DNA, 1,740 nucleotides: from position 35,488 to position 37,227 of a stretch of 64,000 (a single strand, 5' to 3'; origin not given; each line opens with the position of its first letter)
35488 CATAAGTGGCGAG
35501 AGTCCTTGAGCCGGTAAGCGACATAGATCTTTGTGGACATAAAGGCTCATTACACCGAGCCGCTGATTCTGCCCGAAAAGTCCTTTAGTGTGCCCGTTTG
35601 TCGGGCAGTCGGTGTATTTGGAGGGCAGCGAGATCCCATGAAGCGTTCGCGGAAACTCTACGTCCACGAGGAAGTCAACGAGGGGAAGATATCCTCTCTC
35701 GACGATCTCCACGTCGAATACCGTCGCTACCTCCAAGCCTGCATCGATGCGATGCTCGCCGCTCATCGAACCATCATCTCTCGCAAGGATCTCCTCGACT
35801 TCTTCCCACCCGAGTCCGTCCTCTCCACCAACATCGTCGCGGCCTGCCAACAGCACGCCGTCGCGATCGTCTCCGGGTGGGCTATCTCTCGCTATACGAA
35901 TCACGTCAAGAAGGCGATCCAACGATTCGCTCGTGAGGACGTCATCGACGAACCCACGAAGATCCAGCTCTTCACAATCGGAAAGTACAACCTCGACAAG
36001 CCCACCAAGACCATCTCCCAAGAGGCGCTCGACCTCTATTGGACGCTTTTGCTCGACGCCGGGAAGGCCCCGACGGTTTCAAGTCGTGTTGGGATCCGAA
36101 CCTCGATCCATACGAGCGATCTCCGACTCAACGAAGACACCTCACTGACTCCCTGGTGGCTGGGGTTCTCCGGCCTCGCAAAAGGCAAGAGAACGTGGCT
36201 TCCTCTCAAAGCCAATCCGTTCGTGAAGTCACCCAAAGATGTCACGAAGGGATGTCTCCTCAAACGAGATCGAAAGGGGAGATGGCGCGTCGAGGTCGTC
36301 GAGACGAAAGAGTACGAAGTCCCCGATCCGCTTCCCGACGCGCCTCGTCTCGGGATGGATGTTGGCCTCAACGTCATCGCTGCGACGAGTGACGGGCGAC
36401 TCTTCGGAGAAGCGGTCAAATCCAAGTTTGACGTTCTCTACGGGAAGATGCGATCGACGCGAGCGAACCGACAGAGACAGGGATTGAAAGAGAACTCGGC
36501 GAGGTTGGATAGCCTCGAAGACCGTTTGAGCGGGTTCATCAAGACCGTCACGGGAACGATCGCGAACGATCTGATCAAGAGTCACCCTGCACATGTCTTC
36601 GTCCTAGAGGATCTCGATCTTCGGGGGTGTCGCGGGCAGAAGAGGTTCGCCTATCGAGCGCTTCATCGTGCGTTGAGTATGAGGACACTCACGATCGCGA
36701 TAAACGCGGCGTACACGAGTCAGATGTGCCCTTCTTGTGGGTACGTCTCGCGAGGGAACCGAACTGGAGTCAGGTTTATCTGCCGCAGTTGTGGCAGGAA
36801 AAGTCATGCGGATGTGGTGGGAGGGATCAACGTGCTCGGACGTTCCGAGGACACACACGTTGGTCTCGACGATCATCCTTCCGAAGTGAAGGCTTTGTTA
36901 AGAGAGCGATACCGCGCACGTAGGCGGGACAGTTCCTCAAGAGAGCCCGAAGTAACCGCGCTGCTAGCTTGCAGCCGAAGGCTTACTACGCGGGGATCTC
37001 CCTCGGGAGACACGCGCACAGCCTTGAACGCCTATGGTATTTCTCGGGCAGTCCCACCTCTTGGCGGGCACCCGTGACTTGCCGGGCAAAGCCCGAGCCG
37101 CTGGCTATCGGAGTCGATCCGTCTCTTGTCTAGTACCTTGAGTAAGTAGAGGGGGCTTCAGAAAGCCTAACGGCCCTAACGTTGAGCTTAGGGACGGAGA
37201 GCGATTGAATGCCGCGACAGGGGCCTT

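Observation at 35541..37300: Apparently intact TnpB with downstream non-coding tract and flanking 11-nt direct repeats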

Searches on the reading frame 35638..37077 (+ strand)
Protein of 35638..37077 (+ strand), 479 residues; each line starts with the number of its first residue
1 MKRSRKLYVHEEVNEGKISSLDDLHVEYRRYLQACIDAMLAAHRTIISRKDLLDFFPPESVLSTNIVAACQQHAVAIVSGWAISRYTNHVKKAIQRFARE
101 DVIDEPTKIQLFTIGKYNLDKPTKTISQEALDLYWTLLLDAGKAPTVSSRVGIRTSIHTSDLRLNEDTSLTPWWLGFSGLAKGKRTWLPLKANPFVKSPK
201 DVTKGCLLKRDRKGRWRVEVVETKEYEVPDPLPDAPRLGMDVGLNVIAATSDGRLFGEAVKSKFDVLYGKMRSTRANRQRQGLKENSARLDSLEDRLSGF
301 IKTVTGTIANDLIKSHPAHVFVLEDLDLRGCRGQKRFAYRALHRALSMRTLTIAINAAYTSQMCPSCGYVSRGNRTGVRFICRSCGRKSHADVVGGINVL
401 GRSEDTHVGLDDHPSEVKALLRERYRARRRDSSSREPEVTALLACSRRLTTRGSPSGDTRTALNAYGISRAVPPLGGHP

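Call 6: search_protein_families(library=pfam, proteins=[window:35638-37077:+], max_evalue=1)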
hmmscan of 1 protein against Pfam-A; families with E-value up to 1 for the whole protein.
window:35638-37077:+ (479 aa): 5 families
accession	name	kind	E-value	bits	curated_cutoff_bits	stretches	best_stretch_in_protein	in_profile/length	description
PF07282.18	Cas12f1-like_TNB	-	1.5e-11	44.7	26.3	1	352-399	19-60/60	Cas12f1-like, TNB domain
PF01385.25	OrfB_IS605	-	0.004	17.8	30.5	1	229-330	10-115/120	Probable transposase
PF01155.25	HypA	-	0.035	14.6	28.9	1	336-396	45-102/112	Hydrogenase/urease nickel incorporation, metallochaperone, hypA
PF23493.1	CysS_C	-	0.079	13.5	23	1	411-433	2-24/51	Cysteinyl-tRNA ligase anticodon binding domain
PF11635.14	Med16_N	-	0.099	12.2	21.7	1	66-143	199-277/315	Mediator complex subunit 16, N-terminal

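Call 7: search_protein_families(library=ncbifam, proteins=[window:35638-37077:+], max_evalue=1)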
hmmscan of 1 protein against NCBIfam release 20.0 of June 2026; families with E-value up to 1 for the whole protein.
window:35638-37077:+ (479 aa): 6 families
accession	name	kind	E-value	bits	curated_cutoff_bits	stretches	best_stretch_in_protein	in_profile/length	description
NF040570.1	guided_TnpB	subfamily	1.6e-26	93.5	100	1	179-400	135-387/389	RNA-guided endonuclease TnpB family protein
NF038280.1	IS607_TnpB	exception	1.7e-05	23.9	350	1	210-406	176-395/431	IS607 family element RNA-guided endonuclease TnpB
NF038281.1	IS200_TnpB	exception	0.00014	21.2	425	1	208-400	150-356/360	IS200/IS605 family element RNA-guided endonuclease TnpB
NF045604.1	cas_Cas12e_CasX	equivalog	0.00042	18.7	200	1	379-399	861-881/886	type V CRISPR RNA-guided endonuclease Cas12e/CasX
NF049972.1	CRISPR_Cas12f2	exception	0.0011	17.9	450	1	353-399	465-515/524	type V CRISPR-associated effector Cas12f2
NF011481.0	PRK14890.1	equivalog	0.048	13.7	61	1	358-388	6-36/61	putative Zn-ribbon RNA-binding protein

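Call 8: search_solved_structures(query=window:35638-37077:+, max_evalue=1, show_alignments=2)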
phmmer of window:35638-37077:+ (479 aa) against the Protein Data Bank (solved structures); distinct sequences matched with E-value up to 1: 13.
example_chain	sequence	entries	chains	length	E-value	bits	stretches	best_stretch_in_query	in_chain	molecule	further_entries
7odf_A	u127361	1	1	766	5.7e-10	41.6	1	333-399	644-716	Cas_phi3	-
8j3r_A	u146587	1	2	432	1.1e-06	30.7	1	290-399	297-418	Transposase IS605 OrfB C-terminal domain-containing protein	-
9i8y_A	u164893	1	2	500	2.3e-06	29.7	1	195-391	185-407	CRISPR-associated endodeoxyribonuclease Cas12f1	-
8j1j_A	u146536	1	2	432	2.8e-06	29.4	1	340-399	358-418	Transposase IS605 OrfB C-terminal domain-containing protein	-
8j12_A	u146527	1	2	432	3e-06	29.3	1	340-399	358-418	Transposase IS605 OrfB C-terminal domain-containing protein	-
7wju_A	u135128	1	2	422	3.1e-06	29.3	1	340-399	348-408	OrfB_Zn_ribbon domain-containing protein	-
8dzj_A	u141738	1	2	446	3.6e-06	29.1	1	340-399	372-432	OrfB_Zn_ribbon domain-containing protein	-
7lys_A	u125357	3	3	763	7.2e-05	24.8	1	334-393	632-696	CasPhi-2 | CasPhi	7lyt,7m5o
8iew_A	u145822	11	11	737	7.5e-05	24.7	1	335-393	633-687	Cas005 | Cas12j-SF05 | Cas12-1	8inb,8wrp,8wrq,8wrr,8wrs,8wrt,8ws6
9nzq_A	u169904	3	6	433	8e-05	24.6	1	352-405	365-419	Cas12f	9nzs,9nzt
8hr5_A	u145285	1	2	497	0.0013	20.7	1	293-399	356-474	Transposase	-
9nzp_A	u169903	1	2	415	0.15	13.8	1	355-400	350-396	IS200/IS605 family element transposase accessory protein TnpB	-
9fhl_C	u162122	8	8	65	0.19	13.5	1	353-387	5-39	Small zinc finger protein HVO-2753-like zinc-binding pocket domain-containing protein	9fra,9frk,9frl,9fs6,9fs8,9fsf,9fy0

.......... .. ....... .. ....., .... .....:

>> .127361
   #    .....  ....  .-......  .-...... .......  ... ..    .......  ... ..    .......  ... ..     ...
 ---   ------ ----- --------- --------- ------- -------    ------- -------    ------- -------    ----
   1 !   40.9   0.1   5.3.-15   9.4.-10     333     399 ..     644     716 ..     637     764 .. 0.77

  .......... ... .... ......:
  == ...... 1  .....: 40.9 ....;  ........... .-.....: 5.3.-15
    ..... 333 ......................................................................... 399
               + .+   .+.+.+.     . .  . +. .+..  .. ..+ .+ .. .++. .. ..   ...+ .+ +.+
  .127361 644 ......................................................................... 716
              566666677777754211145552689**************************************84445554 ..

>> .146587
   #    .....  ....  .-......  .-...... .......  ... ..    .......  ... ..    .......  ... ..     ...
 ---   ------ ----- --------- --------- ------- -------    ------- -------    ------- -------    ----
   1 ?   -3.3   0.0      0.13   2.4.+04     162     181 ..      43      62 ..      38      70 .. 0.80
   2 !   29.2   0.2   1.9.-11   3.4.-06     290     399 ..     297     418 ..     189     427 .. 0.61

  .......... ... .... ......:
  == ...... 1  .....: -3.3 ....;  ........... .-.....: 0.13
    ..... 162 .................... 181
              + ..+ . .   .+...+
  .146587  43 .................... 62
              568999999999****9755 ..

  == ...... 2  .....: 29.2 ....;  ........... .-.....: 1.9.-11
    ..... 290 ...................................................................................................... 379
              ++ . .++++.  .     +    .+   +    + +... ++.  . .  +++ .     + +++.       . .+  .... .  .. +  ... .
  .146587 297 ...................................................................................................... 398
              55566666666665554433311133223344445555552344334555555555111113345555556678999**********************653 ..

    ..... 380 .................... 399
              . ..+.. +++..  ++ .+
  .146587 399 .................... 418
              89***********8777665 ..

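Call 13: search_dna_similar(query=window:35638-37077:+, collection=phages, mode=protein)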
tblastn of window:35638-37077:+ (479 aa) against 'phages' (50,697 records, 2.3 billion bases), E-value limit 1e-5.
Records with a match: 34; places in all: 38; records where one place covers at least 80% of the query: 4.
Best place of each record, by identity: <60% 34.
By first word of the organism name: Thermus 7; Escherichia 5; Salmonella 4; Bacteriophage 3; Lactobacillus 3; uncultured 2; Bacillus 2; Pseudoalteromonas 2; Rhodothermus 1; Morganella 1; and 4 more.
By host as written in the record: - 6; Escherichia coli 4; Thermus thermophilus HB8 3; Thermus thermophilus HB27 2; Salmonella enterica subsp. enterica serovar Indiana J46 2; Salmonella enterica subsp. enterica serovar Typhimurium 2; Bacillus sp. MGK1 2; Lactobacillus paracasei 2; and 10 more.
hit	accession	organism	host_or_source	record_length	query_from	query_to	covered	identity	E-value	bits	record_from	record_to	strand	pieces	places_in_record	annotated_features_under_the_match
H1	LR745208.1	uncultured phage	metagenomic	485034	3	421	87%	45.5%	5e-108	358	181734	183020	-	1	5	record has no annotation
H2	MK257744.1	Thermus phage YS40_Isch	Thermus thermophilus HB8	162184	14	410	83%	23.5%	3e-22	106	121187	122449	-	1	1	IS607 family transposase ISCARN1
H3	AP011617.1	Thermus phage TMA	Thermus thermophilus HB27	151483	14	402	81%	23.8%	4e-23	108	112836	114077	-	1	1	transposase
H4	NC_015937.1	Thermus phage TMA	Thermus thermophilus HB27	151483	14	402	81%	23.8%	4e-23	108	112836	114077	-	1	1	transposase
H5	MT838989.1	Bacteriophage sp.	human fecal samples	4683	161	408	52%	27.8%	1e-15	86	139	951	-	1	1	record has no annotation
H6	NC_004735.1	Rhodothermus phage RM378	Rhodothermus marinus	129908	198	399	42%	29.2%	4e-14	81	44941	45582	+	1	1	transposase | hypothetical protein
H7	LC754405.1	Thermus phage MN1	Thermus thermophilus HB8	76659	185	403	46%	26.3%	3e-11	72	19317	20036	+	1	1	transposase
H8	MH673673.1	Thermus phage phiLo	Thermus thermophilus HB8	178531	204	412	44%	26.4%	7e-8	61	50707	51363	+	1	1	putative transposase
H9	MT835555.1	Bacteriophage sp.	human fecal samples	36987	187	399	44%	24.6%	7e-6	55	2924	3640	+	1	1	record has no annotation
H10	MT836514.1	Bacteriophage sp.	human fecal samples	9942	187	406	46%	23.8%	1e-6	57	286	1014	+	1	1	record has no annotation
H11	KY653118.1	Morganella phage IME1369_01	Morganella morganii IME1369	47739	214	401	39%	27.6%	7e-7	58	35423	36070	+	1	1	putative virulence protein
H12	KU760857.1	Salmonella phage SJ46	Salmonella enterica subsp. enterica ...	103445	214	401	39%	27.0%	9e-10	67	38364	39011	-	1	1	insQ: transposase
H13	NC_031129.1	Salmonella phage SJ46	Salmonella enterica subsp. enterica ...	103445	214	401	39%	27.0%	9e-10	67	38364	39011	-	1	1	insQ: transposase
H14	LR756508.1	uncultured phage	metagenomic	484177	214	402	39%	26.8%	4e-6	56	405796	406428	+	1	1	record has no annotation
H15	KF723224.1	Thermus phage T72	Thermus thermophilus MAT72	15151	204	409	43%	24.3%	3e-7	59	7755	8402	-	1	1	putative transposase IS605 OrfB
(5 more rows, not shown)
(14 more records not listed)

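Call 15: get_annotated_region(hit=H1, flank=3000)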
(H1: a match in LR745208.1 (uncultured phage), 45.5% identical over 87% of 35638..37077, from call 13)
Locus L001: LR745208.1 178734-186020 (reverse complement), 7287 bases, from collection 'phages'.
description: uncultured phage genome assembly, chromosome: 1.
organism: uncultured phage (NCBI taxid 278008)
taxonomy: Viruses; environmental samples
host: -; source: metagenomic; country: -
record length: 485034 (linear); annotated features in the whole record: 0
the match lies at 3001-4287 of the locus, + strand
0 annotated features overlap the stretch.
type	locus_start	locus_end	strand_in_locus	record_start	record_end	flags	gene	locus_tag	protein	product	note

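Call 16: find_homologous_proteins(query=window:35638-37077:+)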
Query window:35638-37077:+ (479 aa): 483 proteins with E <= 0.001 among 8000 candidates; the best 120 are listed.
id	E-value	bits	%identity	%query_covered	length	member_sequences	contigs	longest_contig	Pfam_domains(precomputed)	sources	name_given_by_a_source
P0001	0.0e+0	1089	100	100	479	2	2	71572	PF07282.19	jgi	jgi:transposase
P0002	8.6e-270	913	84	100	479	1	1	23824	PF07282.19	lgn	-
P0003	5.4e-190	650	61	97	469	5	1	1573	PF01385.26,PF07282.19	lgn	-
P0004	2.0e-187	642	63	98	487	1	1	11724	PF07282.19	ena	-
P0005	2.6e-187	641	62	97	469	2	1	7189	PF07282.19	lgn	-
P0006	9.6e-181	620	60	97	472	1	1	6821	PF01385.26,PF07282.19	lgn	-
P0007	2.8e-180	618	59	97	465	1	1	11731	PF07282.19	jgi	jgi:hypothetical protein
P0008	3.0e-179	615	59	97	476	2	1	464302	PF07282.19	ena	-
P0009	1.9e-178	612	61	91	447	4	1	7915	PF01385.26,PF07282.19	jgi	-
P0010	4.2e-178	611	60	97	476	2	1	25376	PF07282.19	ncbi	-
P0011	4.5e-177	607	62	88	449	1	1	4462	PF01385.26,PF07282.19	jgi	jgi:putative transposase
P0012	2.6e-175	602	59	98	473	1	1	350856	PF07282.19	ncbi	-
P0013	2.2e-174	599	61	92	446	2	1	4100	PF07282.19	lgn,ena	-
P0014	9.1e-172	590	59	97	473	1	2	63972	PF07282.19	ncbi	-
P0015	2.3e-171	589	57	97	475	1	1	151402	PF01385.26,PF07282.19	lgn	-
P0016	4.1e-171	588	61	90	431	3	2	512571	PF07282.19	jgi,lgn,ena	-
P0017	1.8e-170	586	59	87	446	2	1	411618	PF07282.19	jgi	-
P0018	3.9e-170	585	60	88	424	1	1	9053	PF07282.19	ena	-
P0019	2.5e-169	582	58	97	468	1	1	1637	PF07282.19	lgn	-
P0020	1.0e-168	580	56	98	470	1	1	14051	PF01385.26,PF07282.19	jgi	jgi:transposase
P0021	1.8e-168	579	57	98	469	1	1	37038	PF07282.19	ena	-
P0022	3.4e-167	575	56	97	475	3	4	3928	PF07282.19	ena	-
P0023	6.3e-167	574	55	95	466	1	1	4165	PF07282.19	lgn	-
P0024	3.2e-166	572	57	97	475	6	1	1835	PF01385.26,PF07282.19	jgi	jgi:hypothetical protein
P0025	3.8e-165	568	57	95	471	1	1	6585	PF07282.19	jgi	jgi:hypothetical protein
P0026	5.9e-165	567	57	97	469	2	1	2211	PF07282.19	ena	-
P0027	1.3e-164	566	58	95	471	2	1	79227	PF07282.19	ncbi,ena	-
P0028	4.1e-164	565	57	99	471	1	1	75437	PF07282.19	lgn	-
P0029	1.1e-163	563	57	97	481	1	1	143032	PF01385.26,PF07282.19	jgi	jgi:hypothetical protein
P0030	1.7e-163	563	57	95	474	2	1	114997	PF07282.19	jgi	jgi:hypothetical protein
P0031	2.0e-163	562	57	97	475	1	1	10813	PF07282.19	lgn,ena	-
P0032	7.2e-163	561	57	94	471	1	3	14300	PF01385.26,PF07282.19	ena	-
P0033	1.6e-162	559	56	97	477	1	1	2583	PF01385.26,PF07282.19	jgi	jgi:predicted RNA-binding Zn-ribbon protein involved in translation (DUF1610 family)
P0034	1.9e-162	559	55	97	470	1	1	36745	PF07282.19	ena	-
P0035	3.0e-162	559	56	97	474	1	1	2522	PF01385.26,PF07282.19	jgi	jgi:hypothetical protein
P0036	3.3e-162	558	56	95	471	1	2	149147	PF07282.19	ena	-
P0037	1.4e-161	556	55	94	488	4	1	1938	PF07282.19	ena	-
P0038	2.1e-161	556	55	96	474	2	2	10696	PF07282.19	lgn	-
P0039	2.4e-161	556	57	97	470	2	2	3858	PF07282.19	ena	-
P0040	3.3e-161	555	56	95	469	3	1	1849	PF07282.19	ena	-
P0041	5.4e-161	554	57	97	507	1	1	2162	PF07282.19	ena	-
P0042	2.5e-160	552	57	97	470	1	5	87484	PF07282.19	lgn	-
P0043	1.4e-159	550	55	95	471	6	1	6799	PF07282.19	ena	-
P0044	2.0e-159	549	56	95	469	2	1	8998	PF07282.19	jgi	jgi:putative transposase-like DNA-binding protein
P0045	8.2e-159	547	55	94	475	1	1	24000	PF07282.19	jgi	jgi:hypothetical protein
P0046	7.1e-158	544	55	94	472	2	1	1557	PF07282.19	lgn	-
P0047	1.1e-157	544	55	95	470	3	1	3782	PF07282.19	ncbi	-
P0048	3.1e-157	542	56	94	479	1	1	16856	PF07282.19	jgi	jgi:hypothetical protein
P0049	5.7e-157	541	55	95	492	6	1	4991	PF01385.26,PF07282.19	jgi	jgi:predicted RNA-binding Zn-ribbon protein involved in translation (DUF1610 family)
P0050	1.5e-156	540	54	97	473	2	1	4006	PF07282.19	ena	-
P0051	1.5e-156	540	54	94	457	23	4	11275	PF07282.19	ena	-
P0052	4.4e-156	538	59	90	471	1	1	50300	PF07282.19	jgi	jgi:hypothetical protein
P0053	5.6e-156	538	54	97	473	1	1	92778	PF07282.19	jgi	jgi:Putative transposase DNA-binding domain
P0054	2.2e-155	536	54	88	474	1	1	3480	PF07282.19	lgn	-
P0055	2.7e-155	536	54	97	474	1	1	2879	PF01385.26,PF07282.19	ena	-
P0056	3.1e-155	535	53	99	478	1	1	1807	PF01385.26,PF07282.19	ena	-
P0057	6.7e-154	531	53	97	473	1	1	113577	PF07282.19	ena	-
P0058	7.6e-154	531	54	94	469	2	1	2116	PF07282.19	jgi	-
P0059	8.4e-154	531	54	97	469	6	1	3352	PF01385.26,PF07282.19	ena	-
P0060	3.3e-153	529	54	95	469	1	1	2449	PF07282.19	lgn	-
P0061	4.9e-153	528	53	97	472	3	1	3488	PF07282.19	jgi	jgi:hypothetical protein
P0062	4.9e-153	528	54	94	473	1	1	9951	PF07282.19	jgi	jgi:Putative transposase DNA-binding domain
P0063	7.2e-152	524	59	83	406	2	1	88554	PF07282.19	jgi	-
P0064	2.1e-151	523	55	92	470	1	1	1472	PF07282.19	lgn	-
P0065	2.7e-151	522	55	95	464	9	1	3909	PF07282.19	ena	-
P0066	3.5e-151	522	53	95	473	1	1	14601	PF07282.19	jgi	jgi:Putative transposase DNA-binding domain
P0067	9.8e-151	521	54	95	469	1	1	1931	PF07282.19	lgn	-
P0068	2.0e-150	520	55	95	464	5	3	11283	PF07282.19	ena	-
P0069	3.1e-150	519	53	94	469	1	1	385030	PF01385.26,PF07282.19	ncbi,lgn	-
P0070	3.3e-150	519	53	95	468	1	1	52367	PF07282.19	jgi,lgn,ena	-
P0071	5.4e-150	518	56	90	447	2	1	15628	PF01385.26,PF07282.19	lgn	-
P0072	3.8e-149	515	53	94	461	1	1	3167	PF07282.19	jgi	jgi:hypothetical protein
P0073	2.1e-148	513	54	89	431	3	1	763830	PF07282.19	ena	-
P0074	8.1e-148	511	52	97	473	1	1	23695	PF07282.19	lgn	-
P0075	2.3e-147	509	52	97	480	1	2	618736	PF07282.19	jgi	-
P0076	2.7e-147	509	52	99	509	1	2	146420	PF01385.26,PF07282.19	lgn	-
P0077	4.5e-147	509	51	97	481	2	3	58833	PF07282.19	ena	-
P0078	8.6e-147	508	54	86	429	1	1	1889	PF07282.19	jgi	jgi:predicted RNA-binding Zn-ribbon protein involved in translation (DUF1610 family)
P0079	1.4e-146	507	52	97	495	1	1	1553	PF07282.19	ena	-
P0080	2.6e-146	506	51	95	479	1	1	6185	PF01385.26,PF07282.19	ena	-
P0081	6.3e-146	505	51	94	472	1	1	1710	PF07282.19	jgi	jgi:hypothetical protein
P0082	9.9e-146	504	53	95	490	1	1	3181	PF07282.19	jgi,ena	-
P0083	1.3e-145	504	52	93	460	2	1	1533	PF01385.26,PF07282.19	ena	-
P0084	1.4e-145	504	51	98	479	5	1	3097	PF07282.19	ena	-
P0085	1.5e-145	503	53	92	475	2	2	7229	PF07282.19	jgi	-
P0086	3.7e-145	502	51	97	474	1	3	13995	PF01385.26,PF07282.19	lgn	-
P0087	3.8e-145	502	53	90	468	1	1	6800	PF07282.19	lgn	-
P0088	3.9e-145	502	52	88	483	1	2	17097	PF07282.19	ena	-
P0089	9.4e-145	501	50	99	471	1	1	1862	PF07282.19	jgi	jgi:putative transposase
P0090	1.4e-144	500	51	97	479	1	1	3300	PF07282.19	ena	-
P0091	1.7e-144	500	51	97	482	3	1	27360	PF07282.19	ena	-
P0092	2.1e-144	500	52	88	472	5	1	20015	PF01385.26,PF07282.19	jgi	-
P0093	2.3e-144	500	52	97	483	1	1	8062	PF01385.26,PF07282.19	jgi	jgi:putative transposase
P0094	2.9e-144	499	53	94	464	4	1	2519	PF07282.19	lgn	-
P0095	3.8e-144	499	52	94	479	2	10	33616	PF07282.19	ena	-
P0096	4.1e-144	499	51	95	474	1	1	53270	PF07282.19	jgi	jgi:putative transposase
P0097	6.0e-144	498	51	97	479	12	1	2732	PF07282.19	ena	-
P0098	7.7e-144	498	52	86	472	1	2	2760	PF01385.26,PF07282.19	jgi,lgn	-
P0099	8.6e-144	498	52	94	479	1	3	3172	PF07282.19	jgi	-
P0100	1.2e-143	497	51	95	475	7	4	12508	PF07282.19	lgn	-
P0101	1.4e-143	497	52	94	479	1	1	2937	PF07282.19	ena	-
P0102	2.0e-143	496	51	97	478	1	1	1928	PF01385.26,PF07282.19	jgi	jgi:hypothetical protein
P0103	2.4e-143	496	50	97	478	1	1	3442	PF01385.26,PF07282.19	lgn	-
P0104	2.5e-143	496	52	94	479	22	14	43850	PF07282.19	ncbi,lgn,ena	-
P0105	3.8e-143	496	52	97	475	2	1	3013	PF01385.26,PF07282.19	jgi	-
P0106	4.2e-143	495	51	97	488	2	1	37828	PF07282.19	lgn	-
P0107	6.5e-143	495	52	95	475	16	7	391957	PF07282.19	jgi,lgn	jgi:hypothetical protein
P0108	7.5e-143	495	52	94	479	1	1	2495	PF07282.19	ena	-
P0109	1.8e-142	493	51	97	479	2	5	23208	PF01385.26,PF07282.19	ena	-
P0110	1.9e-142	493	51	94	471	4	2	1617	PF07282.19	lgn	-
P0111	2.8e-142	493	51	97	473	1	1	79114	PF07282.19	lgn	-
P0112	3.1e-142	493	58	83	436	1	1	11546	PF07282.19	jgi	jgi:predicted RNA-binding Zn-ribbon protein involved in translation (DUF1610 family)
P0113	4.2e-142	492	50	95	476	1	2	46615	PF07282.19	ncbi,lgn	-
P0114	6.9e-142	491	50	97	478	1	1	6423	PF07282.19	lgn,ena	-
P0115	7.2e-142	491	50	97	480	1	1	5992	PF07282.19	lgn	-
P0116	1.4e-141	490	50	95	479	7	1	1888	PF01385.26,PF07282.19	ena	-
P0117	1.6e-141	490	51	95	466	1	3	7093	PF07282.19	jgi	jgi:hypothetical protein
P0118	2.0e-141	490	51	95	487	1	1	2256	PF07282.19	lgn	-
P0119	2.9e-141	489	51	94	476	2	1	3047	PF01385.26,PF07282.19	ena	-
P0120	3.4e-141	489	53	89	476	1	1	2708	PF07282.19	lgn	-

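Call 18: find_encoding_contigs(protein=P0002, flank=6000, max_places=4)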
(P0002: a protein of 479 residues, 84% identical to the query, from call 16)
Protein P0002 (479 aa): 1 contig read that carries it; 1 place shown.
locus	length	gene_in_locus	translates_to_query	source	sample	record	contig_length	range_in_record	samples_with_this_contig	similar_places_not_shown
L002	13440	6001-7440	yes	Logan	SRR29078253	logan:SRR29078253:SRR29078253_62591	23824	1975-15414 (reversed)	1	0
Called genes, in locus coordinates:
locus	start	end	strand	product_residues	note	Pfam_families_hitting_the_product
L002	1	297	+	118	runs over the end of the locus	-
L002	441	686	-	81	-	-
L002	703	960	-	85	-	-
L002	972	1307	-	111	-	-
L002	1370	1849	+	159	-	-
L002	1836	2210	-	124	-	-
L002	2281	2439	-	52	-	-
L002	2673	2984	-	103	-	-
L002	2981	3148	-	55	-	-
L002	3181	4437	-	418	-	-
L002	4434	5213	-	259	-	-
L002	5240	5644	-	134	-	-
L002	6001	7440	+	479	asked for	PF07282:Cas12f1-like_TNB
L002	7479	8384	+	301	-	-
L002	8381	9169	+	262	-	-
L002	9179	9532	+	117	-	-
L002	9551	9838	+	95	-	-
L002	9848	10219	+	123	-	-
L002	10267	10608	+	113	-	-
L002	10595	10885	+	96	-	-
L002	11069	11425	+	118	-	-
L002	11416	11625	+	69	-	-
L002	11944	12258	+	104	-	-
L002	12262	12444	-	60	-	-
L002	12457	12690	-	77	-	-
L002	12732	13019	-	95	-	-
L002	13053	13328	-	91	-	-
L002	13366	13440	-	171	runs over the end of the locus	-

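Call 19: find_encoding_contigs(protein=P0001, flank=10000, max_places=4)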
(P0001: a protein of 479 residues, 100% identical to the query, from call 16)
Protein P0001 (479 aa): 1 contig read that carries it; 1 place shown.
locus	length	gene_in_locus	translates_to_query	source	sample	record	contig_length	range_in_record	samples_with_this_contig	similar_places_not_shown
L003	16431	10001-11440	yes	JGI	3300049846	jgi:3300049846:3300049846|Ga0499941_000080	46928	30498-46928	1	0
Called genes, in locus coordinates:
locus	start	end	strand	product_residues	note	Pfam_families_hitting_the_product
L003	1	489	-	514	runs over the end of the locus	-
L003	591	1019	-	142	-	-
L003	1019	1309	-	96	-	-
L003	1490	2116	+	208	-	-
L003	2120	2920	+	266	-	-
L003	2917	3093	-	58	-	-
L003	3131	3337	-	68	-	-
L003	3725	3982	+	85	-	-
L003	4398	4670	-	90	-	-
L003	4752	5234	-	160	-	-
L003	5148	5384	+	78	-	-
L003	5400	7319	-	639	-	-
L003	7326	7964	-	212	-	-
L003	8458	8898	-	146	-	-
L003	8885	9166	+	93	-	-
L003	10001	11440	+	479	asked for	PF07282:Cas12f1-like_TNB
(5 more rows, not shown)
